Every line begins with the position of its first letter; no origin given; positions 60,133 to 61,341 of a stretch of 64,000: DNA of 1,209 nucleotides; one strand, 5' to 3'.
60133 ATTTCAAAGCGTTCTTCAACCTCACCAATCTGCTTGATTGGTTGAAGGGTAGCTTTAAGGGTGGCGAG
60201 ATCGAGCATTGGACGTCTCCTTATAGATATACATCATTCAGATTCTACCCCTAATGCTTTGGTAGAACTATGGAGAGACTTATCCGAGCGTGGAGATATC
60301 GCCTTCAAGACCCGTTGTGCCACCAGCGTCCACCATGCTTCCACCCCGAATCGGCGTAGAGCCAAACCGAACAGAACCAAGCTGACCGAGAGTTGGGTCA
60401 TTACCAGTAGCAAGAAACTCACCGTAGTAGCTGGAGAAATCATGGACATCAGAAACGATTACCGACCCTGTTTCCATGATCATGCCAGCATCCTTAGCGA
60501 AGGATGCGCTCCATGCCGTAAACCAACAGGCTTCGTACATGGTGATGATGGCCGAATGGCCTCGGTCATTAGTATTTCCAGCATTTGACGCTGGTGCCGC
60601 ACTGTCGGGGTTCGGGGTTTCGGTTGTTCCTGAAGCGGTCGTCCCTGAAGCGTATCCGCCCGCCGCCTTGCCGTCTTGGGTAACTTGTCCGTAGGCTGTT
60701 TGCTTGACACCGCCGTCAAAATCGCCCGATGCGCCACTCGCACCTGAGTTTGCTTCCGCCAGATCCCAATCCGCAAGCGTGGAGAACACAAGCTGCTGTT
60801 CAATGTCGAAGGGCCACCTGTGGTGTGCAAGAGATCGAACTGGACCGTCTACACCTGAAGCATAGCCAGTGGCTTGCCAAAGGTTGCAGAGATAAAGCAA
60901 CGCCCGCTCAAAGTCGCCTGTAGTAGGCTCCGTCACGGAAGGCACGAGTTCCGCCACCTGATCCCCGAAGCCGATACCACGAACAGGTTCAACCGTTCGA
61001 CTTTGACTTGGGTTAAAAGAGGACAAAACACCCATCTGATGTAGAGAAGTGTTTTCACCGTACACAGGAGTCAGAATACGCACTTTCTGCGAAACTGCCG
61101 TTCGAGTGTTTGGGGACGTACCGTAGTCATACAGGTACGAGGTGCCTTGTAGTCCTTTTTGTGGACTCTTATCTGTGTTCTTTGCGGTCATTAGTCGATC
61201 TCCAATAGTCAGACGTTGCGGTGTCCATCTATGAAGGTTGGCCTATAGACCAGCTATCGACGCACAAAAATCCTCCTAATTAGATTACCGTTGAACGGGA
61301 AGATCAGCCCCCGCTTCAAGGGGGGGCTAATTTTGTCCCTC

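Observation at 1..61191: A tail module of more than 61 kb on one strand: an oversized contractile machine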

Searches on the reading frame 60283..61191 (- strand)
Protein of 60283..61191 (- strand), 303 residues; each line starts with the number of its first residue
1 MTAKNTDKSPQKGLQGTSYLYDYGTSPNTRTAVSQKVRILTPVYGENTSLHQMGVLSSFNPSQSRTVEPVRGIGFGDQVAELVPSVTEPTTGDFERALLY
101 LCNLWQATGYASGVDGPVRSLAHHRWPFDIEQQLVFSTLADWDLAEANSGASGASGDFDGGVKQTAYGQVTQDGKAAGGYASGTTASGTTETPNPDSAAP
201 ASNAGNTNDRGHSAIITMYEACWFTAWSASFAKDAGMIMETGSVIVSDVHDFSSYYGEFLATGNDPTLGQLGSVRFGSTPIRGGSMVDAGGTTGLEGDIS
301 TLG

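Call 3: search_protein_families(library=pfam, proteins=[window:60283-61191:-], max_evalue=0.01)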
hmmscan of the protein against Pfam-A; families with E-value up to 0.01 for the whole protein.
window:60283-61191:- (303 aa): 0 families

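Call 6: search_protein_families(library=phrogs, proteins=[window:60283-61191:-], max_evalue=0.01)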
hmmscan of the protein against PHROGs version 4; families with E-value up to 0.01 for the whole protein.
window:60283-61191:- (303 aa): 0 families

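Call 22: search_solved_structures(query=window:60283-61191:-, max_evalue=1)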
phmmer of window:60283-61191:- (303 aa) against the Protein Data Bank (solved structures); distinct sequences matched with E-value up to 1: 0.

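Call 26: find_homologous_proteins(query=window:60283-61191:-, max_evalue=0.001)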
Query window:60283-61191:- (303 aa): 1063 proteins with E <= 0.001 among 2750 candidates; the best 120 are listed.
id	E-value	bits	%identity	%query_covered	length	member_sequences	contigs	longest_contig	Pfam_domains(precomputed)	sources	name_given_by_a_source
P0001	2.6e-191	653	96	100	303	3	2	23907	-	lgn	-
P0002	2.1e-154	531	84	96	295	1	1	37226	-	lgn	-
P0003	2.7e-153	528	86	92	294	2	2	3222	-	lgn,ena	-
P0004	4.9e-150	517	83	95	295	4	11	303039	-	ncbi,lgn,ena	-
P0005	1.1e-149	516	84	92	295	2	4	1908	-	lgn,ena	-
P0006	1.3e-149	516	84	92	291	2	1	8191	-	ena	-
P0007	4.3e-149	514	83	96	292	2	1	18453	-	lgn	-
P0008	1.7e-148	512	83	96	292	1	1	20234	-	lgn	-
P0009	2.0e-147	509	80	94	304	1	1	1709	-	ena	-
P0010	9.6e-147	506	81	90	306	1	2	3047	-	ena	-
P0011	1.4e-146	506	78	98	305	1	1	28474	-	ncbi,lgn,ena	-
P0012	2.2e-146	505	80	94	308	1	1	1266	-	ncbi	-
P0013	9.7e-146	503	82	90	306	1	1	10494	-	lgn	-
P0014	6.7e-145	500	79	92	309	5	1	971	-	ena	-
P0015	1.1e-143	496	80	90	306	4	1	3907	-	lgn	-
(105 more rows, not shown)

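Call 30: search_solved_structures(query=A1, max_evalue=10)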
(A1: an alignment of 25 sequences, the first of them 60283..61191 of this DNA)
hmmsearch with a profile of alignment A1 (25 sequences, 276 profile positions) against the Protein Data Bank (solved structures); distinct sequences matched with E-value up to 10: 5.
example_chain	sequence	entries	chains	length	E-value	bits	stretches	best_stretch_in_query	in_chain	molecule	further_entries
8hdt_G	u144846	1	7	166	0.19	14.3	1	41-79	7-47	Cement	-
7a18_M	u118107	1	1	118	0.79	12.2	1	35-99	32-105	50S ribosomal protein L19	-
4v49_BN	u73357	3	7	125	0.85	12.1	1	35-99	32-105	50S ribosomal protein L19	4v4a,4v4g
7a0r_M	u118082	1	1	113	0.91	12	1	35-99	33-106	50S ribosomal protein L19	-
5dm6_M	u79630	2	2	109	1.1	11.7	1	35-99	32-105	50S ribosomal protein L19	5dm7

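Call 35: predict_structure(alignment_id=A1)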
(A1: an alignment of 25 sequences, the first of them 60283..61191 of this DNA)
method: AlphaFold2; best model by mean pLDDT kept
length: 303 residues; sequences in the alignment: 25
mean_pLDDT: 35.7   pTM: 0.17
mean pLDDT of the five models: 35.7, 33.4, 30.6, 30.3, 29.1
residues with pLDDT >= 90: 0; 70-90: 0; 50-70: 8; < 50: 295
segments of 3 or more residues with pLDDT < 50: 1-183, 189-195, 197-200, 208-303
pLDDT, mean of each block of 10 residues (from residue 1): 32 40 37 34 39 30 32 28 31 37 37 33 30 29 39 38 34 40 47 46 48 31 35 36 36 29 32 32 39 41 33
secondary structure, 60 per line:
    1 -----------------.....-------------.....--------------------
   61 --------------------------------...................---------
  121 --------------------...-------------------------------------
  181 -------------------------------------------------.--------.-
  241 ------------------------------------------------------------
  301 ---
elements in order: E18-22 E36-40 H93-111

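Call 39: find_encoding_contigs(protein=window:60283-61191:-, flank=10000, max_places=4)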
Protein window:60283-61191:- (303 aa): 6 contigs read that carry it; 4 places shown.
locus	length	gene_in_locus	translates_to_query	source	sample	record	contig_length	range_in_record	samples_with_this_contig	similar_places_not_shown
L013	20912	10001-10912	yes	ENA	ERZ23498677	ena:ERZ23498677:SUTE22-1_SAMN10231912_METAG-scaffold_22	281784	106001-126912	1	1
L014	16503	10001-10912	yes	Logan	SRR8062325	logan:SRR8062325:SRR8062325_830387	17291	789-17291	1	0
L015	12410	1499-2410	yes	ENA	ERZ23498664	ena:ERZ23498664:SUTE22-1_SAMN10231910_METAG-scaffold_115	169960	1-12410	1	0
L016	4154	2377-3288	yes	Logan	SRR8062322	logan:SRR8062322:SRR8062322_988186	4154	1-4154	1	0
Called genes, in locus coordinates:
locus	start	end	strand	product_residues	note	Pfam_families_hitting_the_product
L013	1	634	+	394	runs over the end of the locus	-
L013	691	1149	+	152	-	-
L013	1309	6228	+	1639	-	-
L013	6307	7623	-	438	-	PF26125:AcrVA2-like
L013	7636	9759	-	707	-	PF00176:SNF2-rel_dom, PF00271:Helicase_C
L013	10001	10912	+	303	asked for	-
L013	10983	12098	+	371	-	-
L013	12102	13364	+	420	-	-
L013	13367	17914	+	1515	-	-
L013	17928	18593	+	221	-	-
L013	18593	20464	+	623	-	-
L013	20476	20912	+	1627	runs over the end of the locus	-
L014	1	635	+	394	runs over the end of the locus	-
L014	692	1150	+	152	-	-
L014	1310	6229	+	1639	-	-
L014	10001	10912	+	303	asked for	-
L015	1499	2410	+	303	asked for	-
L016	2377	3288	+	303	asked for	-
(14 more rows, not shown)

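Call 40: search_protein_families(library=pfam, proteins=[L013:1309-6225:+, L013:691-1146:+, L013:2-631:+, L013:6310-7623:-], max_evalue=0.01)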
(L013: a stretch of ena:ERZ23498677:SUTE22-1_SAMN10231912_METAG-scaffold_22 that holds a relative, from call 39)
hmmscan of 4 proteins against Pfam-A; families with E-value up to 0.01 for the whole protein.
L013:1309-6225:+ (1639 aa): 0 families

L013:691-1146:+ (152 aa): 1 family
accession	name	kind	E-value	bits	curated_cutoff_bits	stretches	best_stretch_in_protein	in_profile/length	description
PF09723.15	Zn_ribbon_8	-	0.0001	22.6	34.4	1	1-36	3-37/41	Zinc ribbon domain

L013:2-631:+ (210 aa): 0 families

L013:6310-7623:- (438 aa): 0 families

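Call 56: search_protein_representatives(protein=window:60283-61191:-)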
Query: 303 residues. Proteins with E-value up to 0.001 (for the whole library): 105; up to 1e-10: 77; up to 1e-30: 33. The best 105 are listed.
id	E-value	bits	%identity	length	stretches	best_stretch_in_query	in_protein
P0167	2.0e-92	326.2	62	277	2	9-175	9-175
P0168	1.4e-79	284.1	67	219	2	51-176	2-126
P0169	6.9e-64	232.6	49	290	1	3-280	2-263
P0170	6.5e-63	229.4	68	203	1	5-155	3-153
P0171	1.7e-60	221.4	54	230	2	5-152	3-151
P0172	9.1e-59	215.7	70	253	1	4-145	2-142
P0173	9.5e-52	192.7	51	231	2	14-149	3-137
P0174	1.0e-49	186.1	50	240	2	18-155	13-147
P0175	9.7e-46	173.0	48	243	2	18-159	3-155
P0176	7.4e-45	170.1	42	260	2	4-177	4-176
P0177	6.5e-44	167.0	46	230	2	19-168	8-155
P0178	1.8e-41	159.0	42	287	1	17-249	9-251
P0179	5.5e-40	154.1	45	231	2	16-143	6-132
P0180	1.2e-39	153.0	42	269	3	30-142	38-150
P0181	3.4e-39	151.5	43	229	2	15-139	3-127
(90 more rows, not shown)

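Call 59: search_protein_families(library=pfam, alignment_id=A2, max_evalue=0.1)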
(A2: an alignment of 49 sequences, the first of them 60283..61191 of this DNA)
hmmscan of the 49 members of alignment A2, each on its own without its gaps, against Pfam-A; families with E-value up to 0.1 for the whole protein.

A. member 1, window:60283-61191:- (303 aa): 0 families

B. families by the number of members that match (of 49 scanned): 3 families
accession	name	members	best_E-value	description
PF06841.18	Phage_T4_gp19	1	0.0005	T4-like virus tail tube protein gp19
PF05638.18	T6SS_HCP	1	0.024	Type VI secretion system effector, Hcp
PF24684.1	Vgb_lyase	1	0.087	Virginiamycin B lyase family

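Call 60: search_solved_structures(query=A2, max_evalue=10)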
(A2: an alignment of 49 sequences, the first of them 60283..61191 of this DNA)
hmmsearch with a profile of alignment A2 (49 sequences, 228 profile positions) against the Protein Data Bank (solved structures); distinct sequences matched with E-value up to 10: 8.
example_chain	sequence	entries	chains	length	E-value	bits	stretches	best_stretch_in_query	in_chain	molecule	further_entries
6a8o_A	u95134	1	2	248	0.68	12.2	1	159-189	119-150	Plasma kallikrein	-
5gvt_A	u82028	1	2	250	0.68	12.2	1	159-189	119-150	Plasma kallikrein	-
8q01_A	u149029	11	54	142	0.83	11.9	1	157-198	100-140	Tail tube protein | Capsid protein | ORF50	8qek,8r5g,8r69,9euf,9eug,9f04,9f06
7n7x_AAA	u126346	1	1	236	1.2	11.4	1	156-189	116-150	Plasma kallikrein light chain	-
9vwt_A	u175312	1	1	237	1.2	11.4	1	156-189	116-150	Plasma kallikrein light chain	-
5f8t_A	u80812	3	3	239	1.2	11.4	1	156-189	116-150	Plasma kallikrein light chain | Plasma kallikrein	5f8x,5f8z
2any_A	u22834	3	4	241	1.2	11.4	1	156-189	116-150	plasma kallikrein, light chain | Plasma kallikrein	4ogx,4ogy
2anw_A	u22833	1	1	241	1.2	11.4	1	156-189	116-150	plasma kallikrein, light chain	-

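Call 70: search_dna_similar(query=L013:1309-6225:+, collection=phages, mode=protein, max_rows=25)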
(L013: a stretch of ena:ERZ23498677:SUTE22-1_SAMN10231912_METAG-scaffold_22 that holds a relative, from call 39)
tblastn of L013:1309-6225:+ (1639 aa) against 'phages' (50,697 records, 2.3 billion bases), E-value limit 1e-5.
Records with a match: 221; places in all: 221; records where one place covers at least 80% of the query: 1.
Best place of each record, by identity: <60% 221.
By first word of the organism name: Mycobacterium 209; Rhodococcus 4; Gordonia 3; Bacillus 2; uncultured 1; Tunturiibacter 1; Mycolicibacterium 1.
By host as written in the record: Mycobacterium smegmatis mc2 155 159; Mycobacterium smegmatis mc#155 26; Mycobacterium sp. 7; - 5; Mycobacterium smegmatis mc2155 4; Mycobacterium smegmatius mc2 155 3; Bacillus megaterium str. ATCC 43725 2; Rhodococcus equi 2; and 9 more.
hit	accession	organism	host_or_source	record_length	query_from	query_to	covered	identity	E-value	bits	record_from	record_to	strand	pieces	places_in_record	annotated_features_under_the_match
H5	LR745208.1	uncultured phage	metagenomic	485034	9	1638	99%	38.6%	0e+0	875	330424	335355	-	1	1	record has no annotation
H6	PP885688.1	Tunturiibacter phage Tunturi_5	Tunturiibacter psychrotolerans X4BP1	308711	9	1638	61%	29.7%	8e-44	338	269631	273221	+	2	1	tail sheath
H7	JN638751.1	Bacillus phage G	Bacillus megaterium str. ATCC 43725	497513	1244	1633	24%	26.6%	1e-22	112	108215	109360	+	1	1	178: gp178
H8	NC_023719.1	Bacillus phage G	Bacillus megaterium str. ATCC 43725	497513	1244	1633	24%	26.6%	1e-22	112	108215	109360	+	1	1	178: tail sheath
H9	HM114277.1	Rhodococcus phage E3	Rhodococcus equi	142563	1204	1635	26%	22.0%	2e-8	66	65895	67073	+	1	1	gp111: putative phage tail sheath protein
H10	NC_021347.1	Rhodococcus phage E3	Rhodococcus equi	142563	1204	1635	26%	22.0%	2e-8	66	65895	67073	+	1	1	gp111: tail sheath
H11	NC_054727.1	Mycobacterium phage Phrappuccino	Mycobacterium smegmatis mc#155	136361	1287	1635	21%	25.4%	2e-10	72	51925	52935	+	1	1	73: tail sheath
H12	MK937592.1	Mycobacterium phage Phrappuccino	Mycobacterium smegmatis mc#155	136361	1287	1635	21%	25.4%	2e-10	72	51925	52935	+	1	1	73: tail sheath protein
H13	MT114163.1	Mycobacterium phage Settecandela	Mycobacterium smegmatis mc#155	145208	1287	1635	21%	25.4%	2e-10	72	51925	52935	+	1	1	73: tail sheath protein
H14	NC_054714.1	Mycobacterium phage Phabba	Mycobacterium smegmatis mc2 155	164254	1285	1635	21%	24.1%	3e-12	78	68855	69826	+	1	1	tail sheath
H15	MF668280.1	Mycobacterium phage Phabba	Mycobacterium smegmatis mc2 155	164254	1285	1635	21%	24.1%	3e-12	78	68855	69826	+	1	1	tail sheath protein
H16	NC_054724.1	Rhodococcus phage Finch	Rhodococcus erythropolis RIA 643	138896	1281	1635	22%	23.6%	7e-9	67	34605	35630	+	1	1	42: tail sheath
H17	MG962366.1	Rhodococcus phage Finch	Rhodococcus erythropolis RIA 643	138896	1281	1635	22%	23.6%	7e-9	67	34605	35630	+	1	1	42: tail sheath protein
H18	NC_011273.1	Mycobacterium phage Myrna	Mycobacterium smegmatis str. MC2 155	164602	1285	1635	21%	23.1%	2e-10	72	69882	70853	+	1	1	122: tail sheath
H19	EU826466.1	Mycobacterium phage Myrna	Mycobacterium sp.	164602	1285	1635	21%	23.1%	2e-10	72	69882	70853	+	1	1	122: tail sheath protein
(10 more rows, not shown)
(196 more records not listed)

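Call 71: search_dna_similar(query=window:60283-61191:-, collection=phages, mode=protein, max_rows=25, max_evalue=0.01)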
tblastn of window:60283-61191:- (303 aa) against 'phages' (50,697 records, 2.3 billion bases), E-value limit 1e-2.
Records with a match: 2; places in all: 2; records where one place covers at least 80% of the query: 1.
Best place of each record, by identity: 60-80% 1; <60% 1.
By first word of the organism name: uncultured 1; Tunturiibacter 1.
By host as written in the record: - 1; Tunturiibacter psychrotolerans X4BP1 1.
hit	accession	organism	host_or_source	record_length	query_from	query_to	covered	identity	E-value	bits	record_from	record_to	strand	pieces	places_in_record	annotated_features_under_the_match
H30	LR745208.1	uncultured phage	metagenomic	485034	5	281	91%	60.1%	5e-97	318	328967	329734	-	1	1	record has no annotation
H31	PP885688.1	Tunturiibacter phage Tunturi_5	Tunturiibacter psychrotolerans X4BP1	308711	18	267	64%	43.7%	2e-30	176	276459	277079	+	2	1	virion structural protein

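Call 73: predict_structure(alignment_id=A2)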
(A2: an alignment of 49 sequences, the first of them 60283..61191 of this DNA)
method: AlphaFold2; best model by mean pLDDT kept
length: 303 residues; sequences in the alignment: 49
mean_pLDDT: 69.3   pTM: 0.61
mean pLDDT of the five models: 69.3, 68.9, 66.8, 62.2, 61.8
residues with pLDDT >= 90: 89; 70-90: 61; 50-70: 56; < 50: 97
segments of 3 or more residues with pLDDT < 50: 1-29, 148-154, 156-164, 175-191, 196-201, 203-205, 279-298, 300-303
pLDDT, mean of each block of 10 residues (from residue 1): 44 46 46 81 80 88 94 84 93 87 90 92 95 75 53 44 51 49 45 48 52 84 96 89 95 74 67 58 43 46 38
secondary structure, 60 per line:
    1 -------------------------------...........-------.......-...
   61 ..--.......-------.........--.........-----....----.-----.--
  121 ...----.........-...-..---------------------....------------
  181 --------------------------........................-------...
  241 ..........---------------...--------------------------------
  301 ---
elements in order: E32-42 E50-56 E58-62 E65-71 E79-87 E90-98 H104-107 E128-136 E165-168 E210-230 E238-250

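Call 76: fold_search(model_id=the predicted structure, library=pdb)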
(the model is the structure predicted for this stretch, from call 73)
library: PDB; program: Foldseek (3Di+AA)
matches with E <= 10: 500; with E <= 0.001: 7
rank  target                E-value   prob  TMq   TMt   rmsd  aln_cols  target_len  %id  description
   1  8q01_G                1.4e-04  1.00  0.35  0.71   4.1       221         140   11  Neck of phage 812 after tail contraction (C6) (released 2024-08-07)
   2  7b5h_AM               1.9e-04  1.00  0.33  0.60   6.1       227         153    9  Cryo-EM structure of the contractile injection system base plate from Anabaena PCC7120 (released 2022-02-23)
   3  8q01_A                3.4e-04  1.00  0.36  0.72   3.8       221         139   11  Neck of phage 812 after tail contraction (C6) (released 2024-08-07)
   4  7b5h_AN               4.0e-04  1.00  0.30  0.57   6.8       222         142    7  Cryo-EM structure of the contractile injection system base plate from Anabaena PCC7120 (released 2022-02-23)
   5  8r5g_C                4.5e-04  1.00  0.35  0.69   7.4       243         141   11  Neck-tail junction of phage 812 virion (C6) (released 2024-11-27)
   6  7aeb_Y                4.8e-04  1.00  0.33  0.62   5.3       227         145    8  Cryo-EM structure of an extracellular contractile injection system in marine bacterium Algoriphagus machipongonensis,  (released 2022-02-16)
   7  6j0n_n                8.4e-04  1.00  0.32  0.61   5.4       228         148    8  Cryo-EM Structure of an Extracellular Contractile Injection System, baseplate in extended state, refined in C6 symmetr (released 2019-04-10)
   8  9qgl_5A               1.2e-03  1.00  0.29  0.53   6.2       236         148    8  Cryo-EM structure of the PlPVC1 baseplate, 6-fold symmetrized (C6), in extended state (released 2025-10-29)
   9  6v8i_AB               1.7e-03  1.00  0.31  0.52  16.2       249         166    7  Composite atomic model of the Staphylococcus aureus phage 80alpha baseplate (released 2020-03-04)
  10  8gtb_A                2.0e-03  1.00  0.27  0.56   6.4       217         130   12  Cryo-EM structure of the marine siphophage vB_DshS-R4C tail tube protein (released 2023-07-12)
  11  6v8i_AA               2.2e-03  1.00  0.32  0.59   4.8       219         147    6  Composite atomic model of the Staphylococcus aureus phage 80alpha baseplate (released 2020-03-04)
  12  7adz_1a               2.5e-03  1.00  0.31  0.60   8.2       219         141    6  Cryo-EM structure of an extracellular contractile injection system in marine bacterium Algoriphagus machipongonensis, (released 2022-02-16)
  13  8zdj_S                3.3e-03  1.00  0.34  0.35   6.3       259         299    8  Cryo-EM structure of Mycobacteriophage Douge genome-packed connector (gp5, gp9, gp10, gp12 and gp13) (released 2025-06-25)
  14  9qgn_1A               3.3e-03  1.00  0.32  0.62   5.8       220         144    7  Cryo-EM structure of the PlPVC1 cap, 6-fold symmetrized (C6), in extended state (released 2025-10-29)
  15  9j1k_A                3.5e-03  0.99  0.28  0.47   8.6       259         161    8  Tip region of monocin (released 2025-01-08)
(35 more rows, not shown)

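Call 112: find_encoding_contigs(protein=L013:691-1146:+, flank=10000, max_places=1)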
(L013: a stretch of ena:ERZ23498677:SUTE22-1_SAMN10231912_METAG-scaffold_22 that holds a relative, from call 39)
Protein L013:691-1146:+ (152 aa): 6 contigs read that carry it; 1 place shown.
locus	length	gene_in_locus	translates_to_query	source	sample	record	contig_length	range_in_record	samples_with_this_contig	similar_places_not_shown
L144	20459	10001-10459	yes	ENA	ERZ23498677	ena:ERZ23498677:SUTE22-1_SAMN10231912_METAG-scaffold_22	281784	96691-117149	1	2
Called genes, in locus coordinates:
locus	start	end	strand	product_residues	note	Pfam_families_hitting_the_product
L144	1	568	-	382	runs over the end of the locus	-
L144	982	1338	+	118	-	-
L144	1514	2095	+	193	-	PF01327:Pep_deformylase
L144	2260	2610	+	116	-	-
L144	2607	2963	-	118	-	-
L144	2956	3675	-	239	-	-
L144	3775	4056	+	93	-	-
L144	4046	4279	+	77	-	-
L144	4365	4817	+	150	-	-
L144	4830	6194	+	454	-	-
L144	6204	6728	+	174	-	-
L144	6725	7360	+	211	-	-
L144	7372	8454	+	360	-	PF25216:Volactin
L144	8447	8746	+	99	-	-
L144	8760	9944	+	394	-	-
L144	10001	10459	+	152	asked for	-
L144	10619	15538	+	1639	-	-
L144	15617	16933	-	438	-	PF26125:AcrVA2-like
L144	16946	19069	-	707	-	PF00176:SNF2-rel_dom, PF00271:Helicase_C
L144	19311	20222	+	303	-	-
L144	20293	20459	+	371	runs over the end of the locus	-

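Call 123: find_encoding_contigs(protein=L144:982-1335:+, flank=10000, max_places=1)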
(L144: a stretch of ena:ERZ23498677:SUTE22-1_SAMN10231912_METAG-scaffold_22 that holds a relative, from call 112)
Protein L144:982-1335:+ (118 aa): 10 contigs read that carry it; 1 place shown.
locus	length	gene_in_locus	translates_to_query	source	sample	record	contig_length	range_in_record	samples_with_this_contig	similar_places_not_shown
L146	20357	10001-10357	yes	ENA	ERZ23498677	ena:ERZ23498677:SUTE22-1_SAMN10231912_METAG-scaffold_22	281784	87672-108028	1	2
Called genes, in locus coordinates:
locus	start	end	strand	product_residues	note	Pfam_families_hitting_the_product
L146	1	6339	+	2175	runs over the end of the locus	-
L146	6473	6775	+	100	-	-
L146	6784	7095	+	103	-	-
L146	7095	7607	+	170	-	-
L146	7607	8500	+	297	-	-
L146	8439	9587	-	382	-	-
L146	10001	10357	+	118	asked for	-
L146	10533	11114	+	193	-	PF01327:Pep_deformylase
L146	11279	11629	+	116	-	-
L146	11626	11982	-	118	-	-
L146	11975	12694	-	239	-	-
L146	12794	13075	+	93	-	-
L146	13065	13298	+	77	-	-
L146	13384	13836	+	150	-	-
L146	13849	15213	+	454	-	-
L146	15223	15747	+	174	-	-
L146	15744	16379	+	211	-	-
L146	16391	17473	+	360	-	PF25216:Volactin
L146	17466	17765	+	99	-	-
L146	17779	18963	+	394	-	-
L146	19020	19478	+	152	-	-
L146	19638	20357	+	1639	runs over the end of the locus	-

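Call 124: find_encoding_contigs(protein=L146:6473-6772:+, flank=10000, max_places=1)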
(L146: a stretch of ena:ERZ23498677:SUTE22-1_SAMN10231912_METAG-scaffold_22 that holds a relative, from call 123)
Protein L146:6473-6772:+ (100 aa): 6 contigs read that carry it; 1 place shown.
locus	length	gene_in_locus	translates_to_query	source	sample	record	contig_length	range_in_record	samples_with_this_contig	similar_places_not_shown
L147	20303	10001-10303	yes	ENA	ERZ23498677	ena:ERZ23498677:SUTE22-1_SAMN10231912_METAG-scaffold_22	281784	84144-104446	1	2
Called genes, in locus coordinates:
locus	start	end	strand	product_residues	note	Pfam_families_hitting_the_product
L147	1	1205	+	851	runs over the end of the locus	-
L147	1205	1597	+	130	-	PF09723:Zn_ribbon_8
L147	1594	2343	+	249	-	-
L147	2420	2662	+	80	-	PF18903:DUF5659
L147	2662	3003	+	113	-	-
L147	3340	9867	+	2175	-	-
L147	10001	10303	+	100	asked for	-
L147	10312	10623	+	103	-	-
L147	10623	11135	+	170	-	-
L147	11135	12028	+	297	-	-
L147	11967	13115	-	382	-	-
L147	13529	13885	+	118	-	-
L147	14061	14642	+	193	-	PF01327:Pep_deformylase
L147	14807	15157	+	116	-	-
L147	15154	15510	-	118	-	-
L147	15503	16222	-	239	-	-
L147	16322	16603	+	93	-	-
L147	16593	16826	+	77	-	-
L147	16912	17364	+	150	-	-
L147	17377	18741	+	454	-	-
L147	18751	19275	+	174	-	-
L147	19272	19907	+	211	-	-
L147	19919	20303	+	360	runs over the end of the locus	PF25216:Volactin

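Call 125: find_encoding_contigs(protein=L147:1205-1594:+, flank=10000, max_places=1)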
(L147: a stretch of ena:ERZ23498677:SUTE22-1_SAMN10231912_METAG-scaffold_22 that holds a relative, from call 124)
Protein L147:1205-1594:+ (130 aa): 11 contigs read that carry it; 1 place shown.
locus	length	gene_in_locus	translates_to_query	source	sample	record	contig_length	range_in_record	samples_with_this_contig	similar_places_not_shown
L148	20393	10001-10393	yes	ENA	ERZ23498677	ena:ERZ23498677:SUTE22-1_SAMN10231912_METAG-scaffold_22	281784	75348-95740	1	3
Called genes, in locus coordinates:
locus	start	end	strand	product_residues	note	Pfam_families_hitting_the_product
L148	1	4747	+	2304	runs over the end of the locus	PF02368:Big_2 (weak)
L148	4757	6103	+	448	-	PF13884:Peptidase_S74 (faint)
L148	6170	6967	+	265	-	-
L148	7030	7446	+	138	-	-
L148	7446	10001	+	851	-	-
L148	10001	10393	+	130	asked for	PF09723:Zn_ribbon_8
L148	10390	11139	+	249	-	-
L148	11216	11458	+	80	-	PF18903:DUF5659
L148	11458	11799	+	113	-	-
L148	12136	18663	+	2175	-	-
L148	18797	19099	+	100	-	-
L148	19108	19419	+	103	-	-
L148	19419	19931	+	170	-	-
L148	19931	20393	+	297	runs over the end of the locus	-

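Call 126: find_encoding_contigs(protein=L148:4757-6100:+, flank=10000, max_places=1)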
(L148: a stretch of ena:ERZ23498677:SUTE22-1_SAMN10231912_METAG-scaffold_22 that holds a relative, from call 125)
Protein L148:4757-6100:+ (448 aa): 10 contigs read that carry it; 1 place shown.
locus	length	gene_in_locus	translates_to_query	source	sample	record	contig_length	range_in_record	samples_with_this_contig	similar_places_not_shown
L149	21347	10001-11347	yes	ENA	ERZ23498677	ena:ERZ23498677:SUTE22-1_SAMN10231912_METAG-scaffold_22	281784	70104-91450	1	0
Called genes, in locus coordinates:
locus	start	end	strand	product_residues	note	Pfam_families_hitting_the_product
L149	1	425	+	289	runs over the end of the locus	PF25209:Phage_capsid_4 (weak)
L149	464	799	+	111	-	-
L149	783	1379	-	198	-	PF13443:HTH_26 (faint), PF13560:HTH_31 (faint), PF15943:YdaS_toxin (faint), PF01381:HTH_3 (faint)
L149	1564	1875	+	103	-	-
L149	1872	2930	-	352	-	-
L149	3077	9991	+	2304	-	PF02368:Big_2 (weak)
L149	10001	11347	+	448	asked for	PF13884:Peptidase_S74 (faint)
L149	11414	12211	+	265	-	-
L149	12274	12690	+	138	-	-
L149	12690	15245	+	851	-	-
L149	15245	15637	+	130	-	PF09723:Zn_ribbon_8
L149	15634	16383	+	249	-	-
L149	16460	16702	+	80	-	PF18903:DUF5659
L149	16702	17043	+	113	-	-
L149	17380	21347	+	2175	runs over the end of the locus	-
